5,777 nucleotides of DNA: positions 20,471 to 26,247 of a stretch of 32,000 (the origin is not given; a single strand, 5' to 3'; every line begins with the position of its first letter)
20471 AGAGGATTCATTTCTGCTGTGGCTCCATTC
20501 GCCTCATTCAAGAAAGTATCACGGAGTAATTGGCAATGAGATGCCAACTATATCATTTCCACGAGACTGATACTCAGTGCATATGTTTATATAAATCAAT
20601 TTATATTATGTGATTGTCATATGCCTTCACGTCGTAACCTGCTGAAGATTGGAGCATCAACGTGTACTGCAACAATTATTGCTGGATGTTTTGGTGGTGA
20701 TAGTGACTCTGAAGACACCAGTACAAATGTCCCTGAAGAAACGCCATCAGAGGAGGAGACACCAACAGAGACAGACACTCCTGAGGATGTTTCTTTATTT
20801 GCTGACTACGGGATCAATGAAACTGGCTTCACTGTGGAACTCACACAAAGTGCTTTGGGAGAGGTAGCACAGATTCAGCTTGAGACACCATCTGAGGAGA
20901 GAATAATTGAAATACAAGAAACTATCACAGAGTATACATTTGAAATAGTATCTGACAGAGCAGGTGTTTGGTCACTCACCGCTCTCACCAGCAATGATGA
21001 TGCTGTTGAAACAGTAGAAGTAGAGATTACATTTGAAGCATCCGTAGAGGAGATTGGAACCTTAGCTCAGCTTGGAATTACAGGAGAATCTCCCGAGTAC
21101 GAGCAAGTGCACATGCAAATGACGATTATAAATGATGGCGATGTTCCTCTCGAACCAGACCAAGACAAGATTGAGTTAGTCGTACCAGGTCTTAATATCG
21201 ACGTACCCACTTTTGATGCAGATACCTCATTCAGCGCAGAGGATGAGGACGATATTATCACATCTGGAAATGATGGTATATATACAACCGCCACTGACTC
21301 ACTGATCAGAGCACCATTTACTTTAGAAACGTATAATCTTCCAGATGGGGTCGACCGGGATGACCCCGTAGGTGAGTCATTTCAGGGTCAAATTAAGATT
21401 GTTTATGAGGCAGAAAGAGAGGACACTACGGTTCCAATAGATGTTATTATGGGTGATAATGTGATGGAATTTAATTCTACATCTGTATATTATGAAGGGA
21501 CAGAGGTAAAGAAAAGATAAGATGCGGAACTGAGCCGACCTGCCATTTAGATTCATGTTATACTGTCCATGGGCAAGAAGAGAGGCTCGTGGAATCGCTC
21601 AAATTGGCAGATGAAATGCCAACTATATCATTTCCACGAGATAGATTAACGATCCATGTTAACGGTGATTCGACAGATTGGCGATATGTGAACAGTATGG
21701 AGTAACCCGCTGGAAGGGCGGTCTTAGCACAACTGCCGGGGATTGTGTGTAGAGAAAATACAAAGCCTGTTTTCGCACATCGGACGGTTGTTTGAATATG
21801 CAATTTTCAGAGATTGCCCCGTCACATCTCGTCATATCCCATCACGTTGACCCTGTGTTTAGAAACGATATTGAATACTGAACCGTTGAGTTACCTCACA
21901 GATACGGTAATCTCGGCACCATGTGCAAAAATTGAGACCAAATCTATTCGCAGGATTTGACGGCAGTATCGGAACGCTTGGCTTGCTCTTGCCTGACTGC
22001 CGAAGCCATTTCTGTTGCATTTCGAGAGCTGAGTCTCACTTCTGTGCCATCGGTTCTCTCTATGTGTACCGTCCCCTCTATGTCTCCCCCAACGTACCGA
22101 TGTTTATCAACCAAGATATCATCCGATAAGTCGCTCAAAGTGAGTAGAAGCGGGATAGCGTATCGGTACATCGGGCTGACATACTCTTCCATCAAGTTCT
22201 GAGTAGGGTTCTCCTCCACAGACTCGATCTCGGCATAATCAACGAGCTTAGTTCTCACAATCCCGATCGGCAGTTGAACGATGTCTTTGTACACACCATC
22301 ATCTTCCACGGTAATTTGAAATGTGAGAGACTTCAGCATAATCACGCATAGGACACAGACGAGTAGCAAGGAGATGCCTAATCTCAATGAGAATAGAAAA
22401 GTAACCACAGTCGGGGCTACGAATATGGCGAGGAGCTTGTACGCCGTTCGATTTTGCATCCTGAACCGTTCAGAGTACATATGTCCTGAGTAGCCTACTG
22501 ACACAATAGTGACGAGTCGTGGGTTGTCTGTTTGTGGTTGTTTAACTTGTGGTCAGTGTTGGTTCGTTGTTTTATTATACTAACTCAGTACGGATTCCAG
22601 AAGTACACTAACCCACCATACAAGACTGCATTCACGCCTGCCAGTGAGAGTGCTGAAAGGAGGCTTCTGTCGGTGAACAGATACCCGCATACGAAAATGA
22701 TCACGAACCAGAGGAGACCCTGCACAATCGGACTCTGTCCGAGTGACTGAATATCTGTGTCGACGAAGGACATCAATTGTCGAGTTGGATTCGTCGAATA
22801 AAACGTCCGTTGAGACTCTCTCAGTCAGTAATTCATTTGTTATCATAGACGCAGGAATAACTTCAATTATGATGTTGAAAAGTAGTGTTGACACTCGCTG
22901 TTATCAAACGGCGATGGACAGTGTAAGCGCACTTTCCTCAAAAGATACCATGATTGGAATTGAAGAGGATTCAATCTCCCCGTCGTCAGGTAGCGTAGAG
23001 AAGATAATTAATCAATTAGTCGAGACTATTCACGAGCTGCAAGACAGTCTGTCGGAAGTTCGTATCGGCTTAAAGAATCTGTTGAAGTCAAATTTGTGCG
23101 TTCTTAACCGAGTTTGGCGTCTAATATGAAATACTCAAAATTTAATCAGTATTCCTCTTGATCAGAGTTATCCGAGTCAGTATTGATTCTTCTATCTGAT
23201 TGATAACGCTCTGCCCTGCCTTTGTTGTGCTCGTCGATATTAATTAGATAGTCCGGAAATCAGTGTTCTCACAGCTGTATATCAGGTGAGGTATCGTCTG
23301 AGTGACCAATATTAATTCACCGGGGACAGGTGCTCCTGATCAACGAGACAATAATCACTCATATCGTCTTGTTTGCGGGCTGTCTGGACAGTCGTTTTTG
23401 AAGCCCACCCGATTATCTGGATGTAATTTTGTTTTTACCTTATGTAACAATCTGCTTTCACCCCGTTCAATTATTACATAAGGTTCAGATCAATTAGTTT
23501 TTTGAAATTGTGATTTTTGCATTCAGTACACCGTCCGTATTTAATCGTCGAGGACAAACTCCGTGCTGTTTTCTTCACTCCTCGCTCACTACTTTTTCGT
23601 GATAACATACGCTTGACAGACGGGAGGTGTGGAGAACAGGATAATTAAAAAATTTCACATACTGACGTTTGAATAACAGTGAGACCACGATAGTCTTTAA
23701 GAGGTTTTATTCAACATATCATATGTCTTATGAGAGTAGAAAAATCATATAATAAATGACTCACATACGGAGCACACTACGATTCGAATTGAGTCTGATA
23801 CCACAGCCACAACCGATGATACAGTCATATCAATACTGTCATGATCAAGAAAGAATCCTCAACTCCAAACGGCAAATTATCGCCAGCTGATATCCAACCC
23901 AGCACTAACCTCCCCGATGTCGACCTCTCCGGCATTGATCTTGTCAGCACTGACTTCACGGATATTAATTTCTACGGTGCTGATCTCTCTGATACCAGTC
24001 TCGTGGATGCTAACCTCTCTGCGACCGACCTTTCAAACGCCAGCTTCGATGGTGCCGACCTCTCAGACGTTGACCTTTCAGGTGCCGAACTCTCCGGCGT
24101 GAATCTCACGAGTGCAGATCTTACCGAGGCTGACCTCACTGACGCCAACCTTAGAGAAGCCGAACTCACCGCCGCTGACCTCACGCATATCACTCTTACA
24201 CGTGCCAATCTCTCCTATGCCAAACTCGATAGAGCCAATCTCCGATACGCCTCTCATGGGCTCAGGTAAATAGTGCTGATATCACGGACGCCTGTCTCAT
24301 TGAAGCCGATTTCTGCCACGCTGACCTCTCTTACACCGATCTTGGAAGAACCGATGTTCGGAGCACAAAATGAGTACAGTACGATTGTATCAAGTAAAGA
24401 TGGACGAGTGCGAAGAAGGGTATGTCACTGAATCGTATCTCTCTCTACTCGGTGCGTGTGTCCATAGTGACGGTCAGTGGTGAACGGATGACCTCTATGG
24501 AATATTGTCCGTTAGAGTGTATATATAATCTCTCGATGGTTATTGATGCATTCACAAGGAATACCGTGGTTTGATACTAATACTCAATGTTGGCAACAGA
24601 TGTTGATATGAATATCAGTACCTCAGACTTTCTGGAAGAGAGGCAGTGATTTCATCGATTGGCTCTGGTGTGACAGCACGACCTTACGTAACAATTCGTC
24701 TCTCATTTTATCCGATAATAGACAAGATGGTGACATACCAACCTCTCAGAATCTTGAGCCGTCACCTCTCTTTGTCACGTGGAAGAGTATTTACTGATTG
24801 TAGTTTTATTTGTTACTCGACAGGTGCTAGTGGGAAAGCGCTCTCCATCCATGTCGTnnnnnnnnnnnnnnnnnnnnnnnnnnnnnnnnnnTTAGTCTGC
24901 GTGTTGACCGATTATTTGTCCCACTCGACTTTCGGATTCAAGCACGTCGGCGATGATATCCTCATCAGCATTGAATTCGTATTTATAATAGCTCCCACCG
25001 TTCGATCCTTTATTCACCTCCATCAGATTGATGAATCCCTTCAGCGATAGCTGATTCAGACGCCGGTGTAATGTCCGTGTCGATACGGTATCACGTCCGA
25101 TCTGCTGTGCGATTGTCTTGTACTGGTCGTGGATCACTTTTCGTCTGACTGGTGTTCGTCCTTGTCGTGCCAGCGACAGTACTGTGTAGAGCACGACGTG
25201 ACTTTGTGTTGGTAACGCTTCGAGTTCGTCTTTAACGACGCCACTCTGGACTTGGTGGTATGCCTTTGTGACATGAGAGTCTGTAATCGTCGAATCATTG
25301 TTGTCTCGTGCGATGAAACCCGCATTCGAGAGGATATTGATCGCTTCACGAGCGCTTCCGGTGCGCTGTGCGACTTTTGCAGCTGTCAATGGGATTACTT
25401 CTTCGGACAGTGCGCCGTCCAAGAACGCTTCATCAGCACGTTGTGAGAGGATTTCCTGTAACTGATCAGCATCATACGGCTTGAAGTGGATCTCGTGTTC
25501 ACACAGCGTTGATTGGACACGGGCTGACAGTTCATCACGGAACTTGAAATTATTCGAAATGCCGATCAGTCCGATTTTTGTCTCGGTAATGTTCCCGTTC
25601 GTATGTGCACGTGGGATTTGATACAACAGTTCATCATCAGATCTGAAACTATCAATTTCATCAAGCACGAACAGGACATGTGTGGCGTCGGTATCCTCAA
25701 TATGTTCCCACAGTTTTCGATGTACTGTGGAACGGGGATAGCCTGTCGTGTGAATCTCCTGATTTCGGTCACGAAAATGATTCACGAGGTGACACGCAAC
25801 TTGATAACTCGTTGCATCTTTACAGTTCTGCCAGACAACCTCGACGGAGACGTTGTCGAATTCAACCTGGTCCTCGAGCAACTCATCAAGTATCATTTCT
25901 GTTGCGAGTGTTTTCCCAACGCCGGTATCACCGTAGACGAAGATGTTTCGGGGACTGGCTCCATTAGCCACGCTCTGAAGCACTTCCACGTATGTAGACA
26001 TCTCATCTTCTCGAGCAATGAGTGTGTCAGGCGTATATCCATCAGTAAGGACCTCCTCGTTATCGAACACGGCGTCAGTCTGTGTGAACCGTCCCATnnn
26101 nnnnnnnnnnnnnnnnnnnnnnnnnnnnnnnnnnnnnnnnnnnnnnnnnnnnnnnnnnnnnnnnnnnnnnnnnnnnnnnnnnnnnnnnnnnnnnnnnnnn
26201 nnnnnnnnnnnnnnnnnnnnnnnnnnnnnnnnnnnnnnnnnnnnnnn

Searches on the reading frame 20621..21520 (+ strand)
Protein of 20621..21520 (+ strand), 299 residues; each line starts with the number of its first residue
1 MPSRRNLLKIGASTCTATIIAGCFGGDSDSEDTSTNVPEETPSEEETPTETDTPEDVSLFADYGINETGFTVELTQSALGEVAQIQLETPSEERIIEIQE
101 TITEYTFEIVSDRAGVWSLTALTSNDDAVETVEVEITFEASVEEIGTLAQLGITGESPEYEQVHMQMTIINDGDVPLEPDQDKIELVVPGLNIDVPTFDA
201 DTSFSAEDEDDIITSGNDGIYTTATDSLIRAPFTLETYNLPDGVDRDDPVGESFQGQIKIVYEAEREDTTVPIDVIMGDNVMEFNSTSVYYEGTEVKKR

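Call 20: search_protein_families(library=pfam, proteins=[window:20621-21520:+], max_evalue=0.01)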
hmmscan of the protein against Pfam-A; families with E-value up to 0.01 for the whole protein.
window:20621-21520:+ (299 aa): 0 families

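Call 60: search_protein_families(library=pfam, proteins=[window:20621-21520:+], max_evalue=10)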
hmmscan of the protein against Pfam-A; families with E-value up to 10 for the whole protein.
window:20621-21520:+ (299 aa): 2 families
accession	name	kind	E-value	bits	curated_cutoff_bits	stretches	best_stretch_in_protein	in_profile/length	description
PF24928.1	DUF7748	-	0.021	15.4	25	1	65-139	6-79/92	Domain of unknown function (DUF7748)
PF10518.14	TAT_signal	-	0.097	13.1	22.7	1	1-18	1-18/21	TAT (twin-arginine translocation) pathway signal sequence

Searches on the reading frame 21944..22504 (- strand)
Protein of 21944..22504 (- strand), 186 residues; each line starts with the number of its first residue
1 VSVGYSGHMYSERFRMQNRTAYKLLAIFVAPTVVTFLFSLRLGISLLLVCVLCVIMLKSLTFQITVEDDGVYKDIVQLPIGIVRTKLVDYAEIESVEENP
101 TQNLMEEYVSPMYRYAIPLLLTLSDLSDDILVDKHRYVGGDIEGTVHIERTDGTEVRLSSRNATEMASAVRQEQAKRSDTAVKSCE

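Call 20: search_protein_families(library=pfam, proteins=[window:21944-22504:-], max_evalue=0.01)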
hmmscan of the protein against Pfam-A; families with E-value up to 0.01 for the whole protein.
window:21944-22504:- (186 aa): 0 families

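Call 60: search_protein_families(library=pfam, proteins=[window:21944-22504:-], max_evalue=10)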
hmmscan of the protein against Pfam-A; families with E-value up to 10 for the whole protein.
window:21944-22504:- (186 aa): 1 family
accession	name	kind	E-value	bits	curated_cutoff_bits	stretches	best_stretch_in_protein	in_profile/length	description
PF03954.19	Lectin_N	-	0.068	13.5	28.3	1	35-63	35-63/140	Hepatic lectin, N-terminal domain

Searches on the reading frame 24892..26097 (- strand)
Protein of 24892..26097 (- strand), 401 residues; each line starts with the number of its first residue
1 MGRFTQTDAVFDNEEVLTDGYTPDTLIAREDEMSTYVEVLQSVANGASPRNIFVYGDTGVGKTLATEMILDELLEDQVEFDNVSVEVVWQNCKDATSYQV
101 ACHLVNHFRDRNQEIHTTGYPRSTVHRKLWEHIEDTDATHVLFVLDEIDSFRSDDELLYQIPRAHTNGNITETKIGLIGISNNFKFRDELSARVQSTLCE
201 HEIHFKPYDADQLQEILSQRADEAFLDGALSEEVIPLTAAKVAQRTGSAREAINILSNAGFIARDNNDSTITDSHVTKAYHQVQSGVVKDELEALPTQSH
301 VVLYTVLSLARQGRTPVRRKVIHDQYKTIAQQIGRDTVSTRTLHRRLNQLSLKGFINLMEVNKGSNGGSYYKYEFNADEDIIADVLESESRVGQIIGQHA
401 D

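Call 10: search_protein_families(library=pfam, proteins=[window:24892-26097:-], max_evalue=0.01)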
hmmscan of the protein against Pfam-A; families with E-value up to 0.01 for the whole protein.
window:24892-26097:- (401 aa): 12 families
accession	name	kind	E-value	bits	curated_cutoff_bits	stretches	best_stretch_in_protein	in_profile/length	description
PF22703.2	Cdc6_lid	-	5.5e-20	71.4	27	1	215-280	2-67/68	Cdc6 AAA+ ATPase-type lid domain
PF09079.17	Cdc6_C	-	1.4e-18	67.1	25.1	1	291-383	2-94/96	CDC6, C terminal winged helix domain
PF13191.12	AAA_16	-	1.2e-09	39.4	32.6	1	26-156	2-149/167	AAA ATPase domain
PF13401.12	AAA_22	-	2e-09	38.3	27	1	50-171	6-114/130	AAA domain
PF22606.2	Cdc6-ORC-like_ATPase_lid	-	5e-06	26.8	27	1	208-259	1-52/60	Cdc6/ORC-like, ATPase lid domain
PF05729.18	NACHT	-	2.9e-05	24.4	26.7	1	51-157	2-99/167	NACHT domain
PF24883.2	NPHP3_N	-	0.00012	22.7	24.8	1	44-167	16-152/164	Nephrocystin 3, N-terminal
PF00004.35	AAA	-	0.00079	20.3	21.2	1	53-184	2-111/131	ATPase family associated with various cellular activities (AAA)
PF00931.28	NB-ARC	-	0.0013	18.5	23.5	1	39-148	8-109/248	NB-ARC domain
PF00270.35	DEAD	-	0.0014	18.8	26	0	44-75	9-40/167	DEAD/DEAH box helicase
PF00910.28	RNA_helicase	-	0.0039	18.1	21.5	0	52-113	1-60/105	RNA helicase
PF00158.32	Sigma54_activat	-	0.0068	16.5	20.2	0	27-83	2-56/168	Sigma-54 interaction domain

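Call 26: find_encoding_contigs(protein=window:24892-26097:-, flank=10000, max_places=6)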
Protein window:24892-26097:- (401 aa): no gene with exactly this product is on record in the collection.
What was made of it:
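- Tried and rejected: Its orc1 product is not on record (call 26).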
